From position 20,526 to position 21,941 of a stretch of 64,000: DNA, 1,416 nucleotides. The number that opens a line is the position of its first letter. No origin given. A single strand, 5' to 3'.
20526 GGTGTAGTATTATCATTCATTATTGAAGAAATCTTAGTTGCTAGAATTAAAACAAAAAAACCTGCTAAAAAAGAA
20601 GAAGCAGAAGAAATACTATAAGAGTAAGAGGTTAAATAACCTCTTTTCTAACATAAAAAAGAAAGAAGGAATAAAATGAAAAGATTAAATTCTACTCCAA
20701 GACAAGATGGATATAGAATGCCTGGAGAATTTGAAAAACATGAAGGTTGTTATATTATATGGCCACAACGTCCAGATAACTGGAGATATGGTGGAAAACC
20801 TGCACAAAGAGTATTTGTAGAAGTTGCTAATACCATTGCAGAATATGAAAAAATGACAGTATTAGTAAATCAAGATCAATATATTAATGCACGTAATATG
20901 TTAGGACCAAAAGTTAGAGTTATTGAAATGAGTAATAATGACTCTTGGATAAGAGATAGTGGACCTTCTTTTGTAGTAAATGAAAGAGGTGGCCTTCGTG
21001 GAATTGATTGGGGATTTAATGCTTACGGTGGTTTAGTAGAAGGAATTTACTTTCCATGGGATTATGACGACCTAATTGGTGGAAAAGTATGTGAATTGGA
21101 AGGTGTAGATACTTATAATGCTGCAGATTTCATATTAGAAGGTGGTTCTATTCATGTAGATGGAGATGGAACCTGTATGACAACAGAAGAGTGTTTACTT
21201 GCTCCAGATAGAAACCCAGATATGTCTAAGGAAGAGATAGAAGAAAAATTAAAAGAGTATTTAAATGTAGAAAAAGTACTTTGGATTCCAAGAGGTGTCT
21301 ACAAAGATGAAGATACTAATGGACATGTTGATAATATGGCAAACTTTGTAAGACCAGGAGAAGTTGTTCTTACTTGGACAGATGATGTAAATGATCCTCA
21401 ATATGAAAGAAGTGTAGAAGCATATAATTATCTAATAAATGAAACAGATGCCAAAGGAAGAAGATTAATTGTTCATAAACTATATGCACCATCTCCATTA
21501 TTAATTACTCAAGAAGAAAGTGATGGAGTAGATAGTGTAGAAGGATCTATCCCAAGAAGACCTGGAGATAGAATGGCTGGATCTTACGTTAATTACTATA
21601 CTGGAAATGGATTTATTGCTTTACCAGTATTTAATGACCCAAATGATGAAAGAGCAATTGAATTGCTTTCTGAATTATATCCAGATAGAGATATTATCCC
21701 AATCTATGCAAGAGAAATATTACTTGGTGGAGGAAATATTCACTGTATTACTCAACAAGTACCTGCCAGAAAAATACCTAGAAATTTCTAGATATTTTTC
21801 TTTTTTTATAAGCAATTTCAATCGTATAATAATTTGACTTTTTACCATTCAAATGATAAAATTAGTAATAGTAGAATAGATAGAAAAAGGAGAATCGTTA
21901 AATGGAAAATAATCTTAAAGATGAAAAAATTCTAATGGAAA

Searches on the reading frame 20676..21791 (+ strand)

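Call 11: search_protein_families(library=ncbifam, proteins=[window:20676-21791:+], max_evalue=1e-8)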
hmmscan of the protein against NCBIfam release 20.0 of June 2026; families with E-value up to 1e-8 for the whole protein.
window:20676-21791:+ (371 aa): 2 families
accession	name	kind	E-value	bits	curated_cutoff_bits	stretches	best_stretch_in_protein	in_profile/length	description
TIGR03380.1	agmatine_aguA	equivalog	8.4e-177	587.5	381.8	1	6-364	1-357/357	agmatine deiminase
NF010070.0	PRK13551.1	subfamily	1.6e-172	573.4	483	1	2-365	2-364/365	agmatine deiminase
